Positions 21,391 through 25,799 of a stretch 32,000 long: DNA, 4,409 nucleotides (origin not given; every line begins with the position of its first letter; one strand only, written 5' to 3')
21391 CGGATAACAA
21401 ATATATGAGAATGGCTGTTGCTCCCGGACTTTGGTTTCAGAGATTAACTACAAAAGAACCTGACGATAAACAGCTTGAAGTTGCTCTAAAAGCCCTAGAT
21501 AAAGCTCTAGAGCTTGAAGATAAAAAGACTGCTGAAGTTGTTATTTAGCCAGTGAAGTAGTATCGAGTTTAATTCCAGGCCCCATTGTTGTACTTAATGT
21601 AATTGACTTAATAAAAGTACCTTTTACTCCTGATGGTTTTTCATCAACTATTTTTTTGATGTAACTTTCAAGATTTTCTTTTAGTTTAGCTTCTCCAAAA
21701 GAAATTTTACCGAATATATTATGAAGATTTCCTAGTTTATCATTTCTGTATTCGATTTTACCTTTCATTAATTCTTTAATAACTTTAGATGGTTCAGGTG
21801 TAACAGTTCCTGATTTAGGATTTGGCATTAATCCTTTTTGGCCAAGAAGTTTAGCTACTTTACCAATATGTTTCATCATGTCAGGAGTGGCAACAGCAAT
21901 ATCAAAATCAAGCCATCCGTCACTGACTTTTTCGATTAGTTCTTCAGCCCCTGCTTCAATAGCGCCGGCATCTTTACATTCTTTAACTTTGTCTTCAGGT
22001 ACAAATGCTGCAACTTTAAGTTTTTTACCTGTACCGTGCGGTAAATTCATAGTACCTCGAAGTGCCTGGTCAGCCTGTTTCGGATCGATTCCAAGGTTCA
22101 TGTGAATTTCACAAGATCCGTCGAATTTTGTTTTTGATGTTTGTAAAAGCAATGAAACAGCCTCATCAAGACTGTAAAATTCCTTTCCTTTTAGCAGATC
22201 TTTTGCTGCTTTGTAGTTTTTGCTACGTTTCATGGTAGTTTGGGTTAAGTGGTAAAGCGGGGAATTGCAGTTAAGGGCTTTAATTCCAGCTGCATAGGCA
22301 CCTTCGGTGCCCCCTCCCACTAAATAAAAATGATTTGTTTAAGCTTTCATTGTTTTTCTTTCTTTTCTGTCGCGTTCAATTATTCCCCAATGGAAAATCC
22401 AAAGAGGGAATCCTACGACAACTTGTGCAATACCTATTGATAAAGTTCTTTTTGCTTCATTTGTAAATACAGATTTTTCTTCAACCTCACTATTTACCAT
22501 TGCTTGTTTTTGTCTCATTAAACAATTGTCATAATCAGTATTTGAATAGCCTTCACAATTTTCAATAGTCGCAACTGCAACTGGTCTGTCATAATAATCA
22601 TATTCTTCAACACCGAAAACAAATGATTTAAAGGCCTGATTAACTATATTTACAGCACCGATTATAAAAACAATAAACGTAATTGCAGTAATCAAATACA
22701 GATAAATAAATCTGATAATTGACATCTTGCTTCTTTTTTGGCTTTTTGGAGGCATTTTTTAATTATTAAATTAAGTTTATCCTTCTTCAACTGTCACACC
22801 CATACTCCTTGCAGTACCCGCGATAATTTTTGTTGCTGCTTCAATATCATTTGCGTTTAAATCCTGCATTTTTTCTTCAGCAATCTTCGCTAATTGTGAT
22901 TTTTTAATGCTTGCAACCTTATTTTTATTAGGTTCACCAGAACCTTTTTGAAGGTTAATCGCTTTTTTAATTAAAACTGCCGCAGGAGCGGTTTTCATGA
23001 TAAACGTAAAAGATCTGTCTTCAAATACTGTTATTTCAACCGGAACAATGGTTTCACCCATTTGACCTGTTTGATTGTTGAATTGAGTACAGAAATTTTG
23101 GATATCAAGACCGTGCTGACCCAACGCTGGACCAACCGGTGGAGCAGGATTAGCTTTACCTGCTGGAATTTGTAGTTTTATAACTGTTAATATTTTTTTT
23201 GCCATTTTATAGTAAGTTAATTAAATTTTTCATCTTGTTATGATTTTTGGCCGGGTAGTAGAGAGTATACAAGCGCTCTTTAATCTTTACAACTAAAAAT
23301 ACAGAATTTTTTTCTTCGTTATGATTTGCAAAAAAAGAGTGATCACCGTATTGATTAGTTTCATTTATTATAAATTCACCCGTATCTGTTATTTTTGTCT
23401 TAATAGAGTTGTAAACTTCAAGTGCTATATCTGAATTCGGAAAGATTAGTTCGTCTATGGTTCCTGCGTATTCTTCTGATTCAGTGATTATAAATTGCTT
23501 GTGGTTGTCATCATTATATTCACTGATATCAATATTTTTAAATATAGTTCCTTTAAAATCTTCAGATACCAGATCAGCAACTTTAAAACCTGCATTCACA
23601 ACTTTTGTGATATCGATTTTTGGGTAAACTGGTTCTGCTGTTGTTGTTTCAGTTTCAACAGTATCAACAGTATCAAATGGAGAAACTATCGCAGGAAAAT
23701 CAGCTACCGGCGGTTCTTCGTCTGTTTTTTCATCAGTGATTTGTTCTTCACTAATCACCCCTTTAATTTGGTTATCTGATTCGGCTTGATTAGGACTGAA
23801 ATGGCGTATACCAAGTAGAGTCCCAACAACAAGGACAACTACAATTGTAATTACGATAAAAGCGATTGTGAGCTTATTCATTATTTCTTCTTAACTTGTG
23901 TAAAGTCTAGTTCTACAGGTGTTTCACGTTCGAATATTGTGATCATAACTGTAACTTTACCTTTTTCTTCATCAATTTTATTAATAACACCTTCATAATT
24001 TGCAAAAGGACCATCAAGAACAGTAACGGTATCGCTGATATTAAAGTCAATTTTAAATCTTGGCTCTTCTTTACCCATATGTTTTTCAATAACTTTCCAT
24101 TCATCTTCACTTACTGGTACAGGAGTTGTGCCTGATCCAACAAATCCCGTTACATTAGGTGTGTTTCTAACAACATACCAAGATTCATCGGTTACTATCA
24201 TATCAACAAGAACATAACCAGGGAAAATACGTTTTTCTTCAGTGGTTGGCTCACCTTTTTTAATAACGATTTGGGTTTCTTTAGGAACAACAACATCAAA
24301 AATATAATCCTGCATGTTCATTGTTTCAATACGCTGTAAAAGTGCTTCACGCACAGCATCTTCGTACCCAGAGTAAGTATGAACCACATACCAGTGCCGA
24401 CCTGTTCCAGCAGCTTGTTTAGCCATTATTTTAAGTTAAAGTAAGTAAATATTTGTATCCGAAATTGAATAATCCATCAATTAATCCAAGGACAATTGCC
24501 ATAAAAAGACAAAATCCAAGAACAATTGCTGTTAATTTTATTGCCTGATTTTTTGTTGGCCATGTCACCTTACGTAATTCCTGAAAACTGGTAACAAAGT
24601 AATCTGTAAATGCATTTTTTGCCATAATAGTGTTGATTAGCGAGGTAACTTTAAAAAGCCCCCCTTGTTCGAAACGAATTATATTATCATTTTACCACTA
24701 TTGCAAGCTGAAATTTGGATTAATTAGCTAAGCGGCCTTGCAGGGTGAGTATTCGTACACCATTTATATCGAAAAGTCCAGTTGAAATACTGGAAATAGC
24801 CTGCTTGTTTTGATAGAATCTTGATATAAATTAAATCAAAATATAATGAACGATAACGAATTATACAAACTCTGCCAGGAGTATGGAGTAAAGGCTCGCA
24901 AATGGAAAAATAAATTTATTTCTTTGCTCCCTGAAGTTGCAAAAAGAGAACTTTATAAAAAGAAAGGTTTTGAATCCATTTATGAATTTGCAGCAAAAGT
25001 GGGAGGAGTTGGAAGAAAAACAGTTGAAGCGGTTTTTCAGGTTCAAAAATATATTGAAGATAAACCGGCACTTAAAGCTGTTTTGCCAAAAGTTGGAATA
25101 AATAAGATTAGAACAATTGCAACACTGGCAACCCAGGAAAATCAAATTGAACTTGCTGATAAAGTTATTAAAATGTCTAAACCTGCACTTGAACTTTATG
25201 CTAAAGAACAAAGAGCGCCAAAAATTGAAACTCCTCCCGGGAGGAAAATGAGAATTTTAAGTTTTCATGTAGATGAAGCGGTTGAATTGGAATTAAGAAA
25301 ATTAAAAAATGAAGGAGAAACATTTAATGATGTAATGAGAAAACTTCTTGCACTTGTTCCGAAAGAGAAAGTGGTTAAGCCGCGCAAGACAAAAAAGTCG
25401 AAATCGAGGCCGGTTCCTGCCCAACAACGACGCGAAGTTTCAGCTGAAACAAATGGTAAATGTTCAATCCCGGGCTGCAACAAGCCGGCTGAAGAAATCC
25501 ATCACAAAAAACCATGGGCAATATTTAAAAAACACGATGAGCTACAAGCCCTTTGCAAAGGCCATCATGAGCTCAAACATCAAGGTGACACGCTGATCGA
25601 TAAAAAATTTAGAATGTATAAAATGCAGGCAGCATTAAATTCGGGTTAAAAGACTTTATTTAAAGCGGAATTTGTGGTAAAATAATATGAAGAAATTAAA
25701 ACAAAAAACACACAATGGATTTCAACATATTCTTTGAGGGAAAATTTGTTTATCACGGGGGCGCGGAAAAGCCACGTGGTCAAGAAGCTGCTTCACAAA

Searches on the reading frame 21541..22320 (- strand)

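Call 8: search_protein_families(library=pfam, proteins=[window:21541-22320:-], max_evalue=0.01)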
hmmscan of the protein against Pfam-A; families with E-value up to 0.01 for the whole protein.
window:21541-22320:- (259 aa): 1 family
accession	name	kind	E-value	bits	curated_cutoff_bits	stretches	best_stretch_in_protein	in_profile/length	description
PF00687.26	Ribosomal_L1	-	4.2e-58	196.6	32.2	1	58-248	1-198/198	Ribosomal protein L1p/L10e family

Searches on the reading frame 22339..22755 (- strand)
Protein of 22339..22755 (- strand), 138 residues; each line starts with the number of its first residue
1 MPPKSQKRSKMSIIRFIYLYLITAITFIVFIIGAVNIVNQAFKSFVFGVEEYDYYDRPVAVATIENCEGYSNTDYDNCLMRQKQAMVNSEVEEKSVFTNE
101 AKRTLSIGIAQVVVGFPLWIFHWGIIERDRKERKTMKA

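Call 9: search_protein_families(library=pfam, proteins=[window:22339-22755:-], max_evalue=0.01)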
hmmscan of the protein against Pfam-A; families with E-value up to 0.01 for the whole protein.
window:22339-22755:- (138 aa): 1 family
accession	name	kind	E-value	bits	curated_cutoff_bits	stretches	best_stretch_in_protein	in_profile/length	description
PF18920.5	DUF5671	-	8.9e-11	42.2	28.4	1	97-132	41-73/132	Domain of unknown function (DUF5671)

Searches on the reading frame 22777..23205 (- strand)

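Call 9: search_protein_families(library=pfam, proteins=[window:22777-23205:-], max_evalue=0.01)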
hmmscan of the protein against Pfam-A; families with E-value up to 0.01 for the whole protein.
window:22777-23205:- (142 aa): 2 families
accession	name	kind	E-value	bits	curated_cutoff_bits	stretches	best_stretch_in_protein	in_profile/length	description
PF03946.19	Ribosomal_L11_N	-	1.5e-27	95.6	32.9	1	9-66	1-58/58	Ribosomal protein L11, N-terminal domain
PF00298.24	Ribosomal_L11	-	6.7e-27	94.1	21.4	1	71-139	1-69/69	Ribosomal protein L11, RNA binding domain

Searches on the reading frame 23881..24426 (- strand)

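Call 9: search_protein_families(library=pfam, proteins=[window:23881-24426:-], max_evalue=0.01)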
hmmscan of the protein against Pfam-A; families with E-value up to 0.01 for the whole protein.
window:23881-24426:- (181 aa): 3 families
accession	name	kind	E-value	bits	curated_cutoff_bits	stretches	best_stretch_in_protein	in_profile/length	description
PF02357.24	NusG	-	2.9e-27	95.4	22.2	1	11-112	2-91/93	Transcription termination factor nusG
PF00467.35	KOW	-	1.2e-07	31.7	22.3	1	132-161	3-32/32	KOW motif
PF23284.2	KOW2_Spt5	-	0.00019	21.7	28.9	1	132-180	3-49/50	Transcription elongation factor SPT5, second KOW domain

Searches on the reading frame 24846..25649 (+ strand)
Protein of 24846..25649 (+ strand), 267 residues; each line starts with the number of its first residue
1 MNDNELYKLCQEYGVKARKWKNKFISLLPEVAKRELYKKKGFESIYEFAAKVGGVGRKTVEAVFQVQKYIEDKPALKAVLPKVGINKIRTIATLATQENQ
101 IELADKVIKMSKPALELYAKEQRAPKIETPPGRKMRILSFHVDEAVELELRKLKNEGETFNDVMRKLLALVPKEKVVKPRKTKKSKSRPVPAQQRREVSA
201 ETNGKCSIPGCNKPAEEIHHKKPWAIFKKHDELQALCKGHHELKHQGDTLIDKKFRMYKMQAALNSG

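Call 9: search_protein_families(library=pfam, proteins=[window:24846-25649:+], max_evalue=0.01)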
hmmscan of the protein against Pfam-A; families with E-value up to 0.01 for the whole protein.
window:24846-25649:+ (267 aa): 1 family
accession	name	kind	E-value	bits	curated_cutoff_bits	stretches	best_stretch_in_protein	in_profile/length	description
PF02697.20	VAPB_antitox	-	0.0076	17.5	27.9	0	143-175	6-35/69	Putative antitoxin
